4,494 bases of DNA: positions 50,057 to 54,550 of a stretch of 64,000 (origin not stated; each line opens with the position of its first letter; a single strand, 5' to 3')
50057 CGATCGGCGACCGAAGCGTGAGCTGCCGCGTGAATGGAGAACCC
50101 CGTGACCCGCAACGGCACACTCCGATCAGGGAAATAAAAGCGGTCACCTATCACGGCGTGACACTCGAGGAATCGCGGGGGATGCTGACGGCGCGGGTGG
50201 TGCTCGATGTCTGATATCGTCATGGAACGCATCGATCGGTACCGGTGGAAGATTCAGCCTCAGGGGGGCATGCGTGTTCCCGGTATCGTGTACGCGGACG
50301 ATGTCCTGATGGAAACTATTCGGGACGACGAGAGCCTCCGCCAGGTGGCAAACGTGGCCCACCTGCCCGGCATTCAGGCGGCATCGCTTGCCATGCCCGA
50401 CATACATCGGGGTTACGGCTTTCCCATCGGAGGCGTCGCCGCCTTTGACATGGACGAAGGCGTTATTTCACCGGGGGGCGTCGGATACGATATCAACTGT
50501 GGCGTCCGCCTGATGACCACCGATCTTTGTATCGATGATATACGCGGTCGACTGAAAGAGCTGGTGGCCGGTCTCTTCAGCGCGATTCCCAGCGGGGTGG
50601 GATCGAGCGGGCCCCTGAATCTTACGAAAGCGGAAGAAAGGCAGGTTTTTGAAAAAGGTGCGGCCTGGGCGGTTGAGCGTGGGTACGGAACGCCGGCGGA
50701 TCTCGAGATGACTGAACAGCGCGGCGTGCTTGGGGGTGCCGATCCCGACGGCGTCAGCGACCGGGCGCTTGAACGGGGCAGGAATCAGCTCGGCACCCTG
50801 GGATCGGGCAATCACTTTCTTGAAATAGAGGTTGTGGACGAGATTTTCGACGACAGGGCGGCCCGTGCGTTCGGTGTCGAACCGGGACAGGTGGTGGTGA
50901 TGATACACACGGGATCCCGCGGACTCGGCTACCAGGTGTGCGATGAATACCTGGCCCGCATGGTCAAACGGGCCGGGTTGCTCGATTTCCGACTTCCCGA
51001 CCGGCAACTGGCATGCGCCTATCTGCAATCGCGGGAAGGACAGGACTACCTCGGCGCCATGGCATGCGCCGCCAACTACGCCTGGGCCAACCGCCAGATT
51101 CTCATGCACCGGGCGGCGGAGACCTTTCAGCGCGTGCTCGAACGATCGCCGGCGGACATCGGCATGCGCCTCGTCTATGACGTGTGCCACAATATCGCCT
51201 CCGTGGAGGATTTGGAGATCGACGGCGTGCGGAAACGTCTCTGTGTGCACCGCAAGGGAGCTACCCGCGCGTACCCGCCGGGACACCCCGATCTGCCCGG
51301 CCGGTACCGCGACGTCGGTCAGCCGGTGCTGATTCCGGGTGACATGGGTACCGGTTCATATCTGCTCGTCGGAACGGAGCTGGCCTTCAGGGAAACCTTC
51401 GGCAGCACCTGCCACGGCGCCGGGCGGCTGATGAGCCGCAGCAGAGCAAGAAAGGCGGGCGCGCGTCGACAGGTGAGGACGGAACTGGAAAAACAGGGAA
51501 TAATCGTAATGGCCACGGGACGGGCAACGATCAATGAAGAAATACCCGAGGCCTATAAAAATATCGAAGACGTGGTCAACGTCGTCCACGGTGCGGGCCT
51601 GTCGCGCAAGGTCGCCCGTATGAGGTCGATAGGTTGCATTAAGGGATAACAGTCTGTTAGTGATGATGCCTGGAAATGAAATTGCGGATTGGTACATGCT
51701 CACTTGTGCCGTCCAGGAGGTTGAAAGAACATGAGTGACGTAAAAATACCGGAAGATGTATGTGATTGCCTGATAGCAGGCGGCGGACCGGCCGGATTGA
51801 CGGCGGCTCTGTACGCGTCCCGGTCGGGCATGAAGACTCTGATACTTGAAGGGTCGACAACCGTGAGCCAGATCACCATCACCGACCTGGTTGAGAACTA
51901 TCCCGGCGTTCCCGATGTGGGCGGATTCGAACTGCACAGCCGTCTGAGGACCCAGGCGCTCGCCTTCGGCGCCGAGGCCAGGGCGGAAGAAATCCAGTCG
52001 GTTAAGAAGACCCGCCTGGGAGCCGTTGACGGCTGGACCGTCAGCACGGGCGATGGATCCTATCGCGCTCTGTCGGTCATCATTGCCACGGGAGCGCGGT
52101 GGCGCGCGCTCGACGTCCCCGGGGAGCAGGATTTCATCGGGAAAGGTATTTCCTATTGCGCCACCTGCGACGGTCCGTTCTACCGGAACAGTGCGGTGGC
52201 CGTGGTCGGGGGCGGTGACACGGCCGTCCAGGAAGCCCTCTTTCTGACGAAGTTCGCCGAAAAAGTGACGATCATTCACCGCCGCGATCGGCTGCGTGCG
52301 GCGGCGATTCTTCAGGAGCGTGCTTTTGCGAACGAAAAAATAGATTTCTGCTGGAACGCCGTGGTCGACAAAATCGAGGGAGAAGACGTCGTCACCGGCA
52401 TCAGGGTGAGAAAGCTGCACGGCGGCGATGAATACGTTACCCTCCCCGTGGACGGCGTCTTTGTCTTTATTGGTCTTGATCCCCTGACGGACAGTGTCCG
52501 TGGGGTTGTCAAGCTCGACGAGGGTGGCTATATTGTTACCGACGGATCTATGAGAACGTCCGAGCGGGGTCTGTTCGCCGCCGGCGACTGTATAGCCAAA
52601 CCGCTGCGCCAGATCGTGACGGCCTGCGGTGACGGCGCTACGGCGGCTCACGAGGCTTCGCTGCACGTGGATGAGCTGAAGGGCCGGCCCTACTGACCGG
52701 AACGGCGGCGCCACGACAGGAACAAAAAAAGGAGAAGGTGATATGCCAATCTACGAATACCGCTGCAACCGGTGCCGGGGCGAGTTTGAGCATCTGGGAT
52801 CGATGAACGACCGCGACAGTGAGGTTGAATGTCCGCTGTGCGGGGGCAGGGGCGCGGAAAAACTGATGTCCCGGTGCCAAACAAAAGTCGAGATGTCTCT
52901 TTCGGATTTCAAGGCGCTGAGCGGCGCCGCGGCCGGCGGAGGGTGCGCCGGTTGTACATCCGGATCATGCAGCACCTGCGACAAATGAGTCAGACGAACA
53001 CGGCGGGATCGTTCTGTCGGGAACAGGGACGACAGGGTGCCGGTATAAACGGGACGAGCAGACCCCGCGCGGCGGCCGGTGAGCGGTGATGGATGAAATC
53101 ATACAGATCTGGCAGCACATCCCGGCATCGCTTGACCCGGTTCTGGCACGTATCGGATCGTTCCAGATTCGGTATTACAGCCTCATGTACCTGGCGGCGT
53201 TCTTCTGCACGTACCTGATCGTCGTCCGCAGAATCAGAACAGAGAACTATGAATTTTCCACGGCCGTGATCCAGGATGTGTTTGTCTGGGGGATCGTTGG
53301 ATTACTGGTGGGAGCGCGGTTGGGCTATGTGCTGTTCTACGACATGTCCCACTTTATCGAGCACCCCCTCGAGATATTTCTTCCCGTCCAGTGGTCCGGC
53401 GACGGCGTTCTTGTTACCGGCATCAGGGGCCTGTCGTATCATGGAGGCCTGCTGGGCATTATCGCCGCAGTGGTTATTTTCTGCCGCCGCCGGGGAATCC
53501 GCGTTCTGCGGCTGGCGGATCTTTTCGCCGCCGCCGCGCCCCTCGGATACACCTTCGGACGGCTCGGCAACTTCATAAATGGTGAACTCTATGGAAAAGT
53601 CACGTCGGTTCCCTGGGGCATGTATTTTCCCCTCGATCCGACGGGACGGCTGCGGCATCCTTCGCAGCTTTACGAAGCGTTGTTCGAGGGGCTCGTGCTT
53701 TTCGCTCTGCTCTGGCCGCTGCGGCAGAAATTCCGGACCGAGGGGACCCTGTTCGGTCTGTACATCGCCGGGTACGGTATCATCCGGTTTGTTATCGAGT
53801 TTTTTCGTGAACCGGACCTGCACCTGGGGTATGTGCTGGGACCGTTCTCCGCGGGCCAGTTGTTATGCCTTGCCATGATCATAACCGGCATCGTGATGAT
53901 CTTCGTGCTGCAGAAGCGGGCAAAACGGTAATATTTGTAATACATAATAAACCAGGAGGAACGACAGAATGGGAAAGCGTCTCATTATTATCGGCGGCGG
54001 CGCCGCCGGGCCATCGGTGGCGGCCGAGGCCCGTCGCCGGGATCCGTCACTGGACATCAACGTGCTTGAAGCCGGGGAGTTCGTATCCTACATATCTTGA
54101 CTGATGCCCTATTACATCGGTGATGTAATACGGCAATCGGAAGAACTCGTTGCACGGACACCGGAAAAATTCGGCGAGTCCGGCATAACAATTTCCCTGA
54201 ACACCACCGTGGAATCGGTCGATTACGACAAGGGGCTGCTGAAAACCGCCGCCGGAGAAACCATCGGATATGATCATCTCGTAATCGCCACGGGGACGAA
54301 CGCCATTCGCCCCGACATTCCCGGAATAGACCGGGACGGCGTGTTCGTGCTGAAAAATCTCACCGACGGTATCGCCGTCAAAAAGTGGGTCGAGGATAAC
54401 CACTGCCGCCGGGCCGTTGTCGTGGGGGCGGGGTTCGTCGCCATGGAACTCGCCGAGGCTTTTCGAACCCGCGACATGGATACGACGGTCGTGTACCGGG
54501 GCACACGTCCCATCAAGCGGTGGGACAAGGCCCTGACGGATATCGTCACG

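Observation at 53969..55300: In-frame UGA at the catalytic-Cys position of a CoA-disulfide reductase / NADH oxidase homolog: probable selenoprotein hidden as a truncated ORF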

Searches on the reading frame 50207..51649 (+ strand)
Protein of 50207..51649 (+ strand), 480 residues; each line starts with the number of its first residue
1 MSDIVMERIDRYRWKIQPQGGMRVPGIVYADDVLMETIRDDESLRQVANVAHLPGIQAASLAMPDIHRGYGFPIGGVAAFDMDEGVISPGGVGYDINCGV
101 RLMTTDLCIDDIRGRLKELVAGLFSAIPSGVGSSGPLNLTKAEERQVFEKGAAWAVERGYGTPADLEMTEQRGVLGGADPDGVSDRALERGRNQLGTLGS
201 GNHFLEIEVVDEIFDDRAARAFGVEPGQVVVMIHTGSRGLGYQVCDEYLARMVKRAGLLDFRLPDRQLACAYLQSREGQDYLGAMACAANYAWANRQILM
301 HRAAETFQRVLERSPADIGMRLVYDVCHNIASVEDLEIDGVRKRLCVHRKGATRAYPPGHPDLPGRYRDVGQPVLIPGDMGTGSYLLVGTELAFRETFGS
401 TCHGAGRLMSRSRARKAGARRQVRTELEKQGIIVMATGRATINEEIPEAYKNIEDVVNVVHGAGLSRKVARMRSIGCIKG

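Call 41: search_protein_families(library=ncbifam, proteins=[window:50207-51649:+], max_evalue=1e-20)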
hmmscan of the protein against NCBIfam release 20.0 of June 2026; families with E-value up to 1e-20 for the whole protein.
window:50207-51649:+ (480 aa): 4 families
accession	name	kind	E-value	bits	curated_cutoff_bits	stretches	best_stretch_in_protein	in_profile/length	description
NF038162.1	RtcB_rel_intein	exception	4e-220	733.4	1150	2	97-480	578-961/961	intein-containing RtcB family protein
NF007153.0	PRK09588.1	equivalog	4.1e-53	180.7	407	1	188-475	122-368/379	RNA ligase RtcB family protein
TIGR03073.1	release_rtcB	hypoth_equivalog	1.7e-44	152.3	271.8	1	191-473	114-355/356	RNA ligase RtcB family protein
NF052663.1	RtcB_rel_intein2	exception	1.5e-35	123.2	1050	1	192-480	378-626/626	intein-containing RctB family protein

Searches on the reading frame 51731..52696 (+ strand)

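Call 14: search_protein_families(library=ncbifam, proteins=[window:51731-52696:+], max_evalue=0.00001)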
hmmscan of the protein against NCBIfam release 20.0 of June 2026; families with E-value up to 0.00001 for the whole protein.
window:51731-52696:+ (321 aa): 43 families (the best 25 are shown)
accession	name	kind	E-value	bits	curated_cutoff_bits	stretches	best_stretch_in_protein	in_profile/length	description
TIGR01292.1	TRX_reduct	equivalog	4.5e-107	357.3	343.45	1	12-310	2-297/300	thioredoxin-disulfide reductase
TIGR03143.1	AhpF_homolog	hypoth_equivalog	4.2e-86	289.7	687.65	1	9-317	3-312/555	putative alkyl hydroperoxide reductase F subunit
TIGR03140.1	AhpF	equivalog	2.7e-72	244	502.9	1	9-309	211-508/515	alkyl hydroperoxide reductase subunit F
NF007614.0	PRK10262.1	equivalog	4.9e-60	203.3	644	1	13-316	9-317/321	thioredoxin-disulfide reductase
TIGR04018.1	Bthiol_YpdA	hypoth_equivalog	1.6e-20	73.2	339.9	1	86-289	91-290/316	YpdA family putative bacillithiol disulfide reductase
TIGR01350.1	lipoamide_DH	equivalog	5.7e-19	68.2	408.8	1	109-292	128-313/461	dihydrolipoyl dehydrogenase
TIGR02053.1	MerA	equivalog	1.4e-18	67.2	454.45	1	104-312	119-331/465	mercury(II) reductase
NF009410.0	PRK12771.1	subfamily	1.3e-15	57.1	516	1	116-309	227-441/566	NAD(P)-binding protein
TIGR01316.1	gltA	equivalog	4.8e-14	52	471.75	1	144-308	263-444/449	NADPH-dependent glutamate synthase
NF009409.0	PRK12770.1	subfamily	5.8e-14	51.9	343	1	116-313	123-350/360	putative glutamate synthase subunit beta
NF004776.0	PRK06116.1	equivalog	1.6e-13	50.5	480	1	97-289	116-306/450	glutathione-disulfide reductase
NF009454.0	PRK12814.1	equivalog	4.7e-13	48.4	916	1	115-312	281-499/657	putative NADPH-dependent glutamate synthase small subunit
TIGR03315.1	Se_ygfK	equivalog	1.3e-11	42.7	835.3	1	14-308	541-834/1012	putative selenate reductase subunit YgfK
NF004991.0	PRK06370.1-3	subfamily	2.3e-11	42.9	620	1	105-288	157-342/509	FAD-containing oxidoreductase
NF009414.0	PRK12778.1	equivalog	4.1e-11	41.9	1103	1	145-308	562-744/752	bifunctional dihydroorotate dehydrogenase B NAD binding subunit/NADPH-dependent glutamate synthase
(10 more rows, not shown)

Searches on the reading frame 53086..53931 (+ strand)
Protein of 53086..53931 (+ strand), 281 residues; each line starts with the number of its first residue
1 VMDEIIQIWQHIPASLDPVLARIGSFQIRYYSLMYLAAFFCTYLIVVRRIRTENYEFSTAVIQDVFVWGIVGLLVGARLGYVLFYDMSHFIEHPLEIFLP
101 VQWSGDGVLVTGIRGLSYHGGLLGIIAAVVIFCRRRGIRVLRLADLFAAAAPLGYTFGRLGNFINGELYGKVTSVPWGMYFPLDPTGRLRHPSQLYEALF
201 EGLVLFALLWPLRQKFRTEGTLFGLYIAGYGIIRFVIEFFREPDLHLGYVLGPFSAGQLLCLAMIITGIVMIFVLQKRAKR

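Call 14: search_protein_families(library=ncbifam, proteins=[window:53086-53931:+], max_evalue=0.00001)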
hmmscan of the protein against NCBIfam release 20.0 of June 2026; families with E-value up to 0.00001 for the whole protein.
window:53086-53931:+ (281 aa): 7 families
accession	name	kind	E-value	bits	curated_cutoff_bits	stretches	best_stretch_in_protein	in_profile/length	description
TIGR00544.1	lgt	equivalog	1.5e-71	241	118.9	1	15-279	9-273/280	prolipoprotein diacylglyceryl transferase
NF000778.0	PRK00052.3-4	equivalog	2e-35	122.7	334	1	19-279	4-248/252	prolipoprotein diacylglyceryl transferase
NF000775.0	PRK00052.2-5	equivalog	1.5e-28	100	428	1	16-280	15-282/288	prolipoprotein diacylglyceryl transferase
NF000784.0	PRK00052.4-5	subfamily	5e-26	91.5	409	1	16-183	1-155/298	prolipoprotein diacylglyceryl transferase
NF009611.0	PRK13108.1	equivalog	3.2e-18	65.9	636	1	22-243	17-246/476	prolipoprotein diacylglyceryl transferase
NF000779.0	PRK00052.3-5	equivalog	9.5e-17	61.6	405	1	15-274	5-240/257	prolipoprotein diacylglyceryl transferase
NF000780.0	PRK00052.4-1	equivalog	4.2e-06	26.2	547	0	31-271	33-267/327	prolipoprotein diacylglyceryl transferase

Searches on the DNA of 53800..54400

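Call 10: search_rna_families(source=window, start=53800, end=54400, threshold=evalue, max_evalue=10, show_alignments=3)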
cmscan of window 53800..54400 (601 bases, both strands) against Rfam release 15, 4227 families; matches with E-value up to 10: 2.
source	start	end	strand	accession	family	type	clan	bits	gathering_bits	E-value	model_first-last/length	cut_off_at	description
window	53997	54162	-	RF02819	V_AS7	Gene; antisense;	-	17.5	90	0.55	1-169/169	no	Vibrio RNA AS7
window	53927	53971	+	RF02934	caiA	Gene; sRNA;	-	15.7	55.5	8.5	1-78/78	no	caiA RNA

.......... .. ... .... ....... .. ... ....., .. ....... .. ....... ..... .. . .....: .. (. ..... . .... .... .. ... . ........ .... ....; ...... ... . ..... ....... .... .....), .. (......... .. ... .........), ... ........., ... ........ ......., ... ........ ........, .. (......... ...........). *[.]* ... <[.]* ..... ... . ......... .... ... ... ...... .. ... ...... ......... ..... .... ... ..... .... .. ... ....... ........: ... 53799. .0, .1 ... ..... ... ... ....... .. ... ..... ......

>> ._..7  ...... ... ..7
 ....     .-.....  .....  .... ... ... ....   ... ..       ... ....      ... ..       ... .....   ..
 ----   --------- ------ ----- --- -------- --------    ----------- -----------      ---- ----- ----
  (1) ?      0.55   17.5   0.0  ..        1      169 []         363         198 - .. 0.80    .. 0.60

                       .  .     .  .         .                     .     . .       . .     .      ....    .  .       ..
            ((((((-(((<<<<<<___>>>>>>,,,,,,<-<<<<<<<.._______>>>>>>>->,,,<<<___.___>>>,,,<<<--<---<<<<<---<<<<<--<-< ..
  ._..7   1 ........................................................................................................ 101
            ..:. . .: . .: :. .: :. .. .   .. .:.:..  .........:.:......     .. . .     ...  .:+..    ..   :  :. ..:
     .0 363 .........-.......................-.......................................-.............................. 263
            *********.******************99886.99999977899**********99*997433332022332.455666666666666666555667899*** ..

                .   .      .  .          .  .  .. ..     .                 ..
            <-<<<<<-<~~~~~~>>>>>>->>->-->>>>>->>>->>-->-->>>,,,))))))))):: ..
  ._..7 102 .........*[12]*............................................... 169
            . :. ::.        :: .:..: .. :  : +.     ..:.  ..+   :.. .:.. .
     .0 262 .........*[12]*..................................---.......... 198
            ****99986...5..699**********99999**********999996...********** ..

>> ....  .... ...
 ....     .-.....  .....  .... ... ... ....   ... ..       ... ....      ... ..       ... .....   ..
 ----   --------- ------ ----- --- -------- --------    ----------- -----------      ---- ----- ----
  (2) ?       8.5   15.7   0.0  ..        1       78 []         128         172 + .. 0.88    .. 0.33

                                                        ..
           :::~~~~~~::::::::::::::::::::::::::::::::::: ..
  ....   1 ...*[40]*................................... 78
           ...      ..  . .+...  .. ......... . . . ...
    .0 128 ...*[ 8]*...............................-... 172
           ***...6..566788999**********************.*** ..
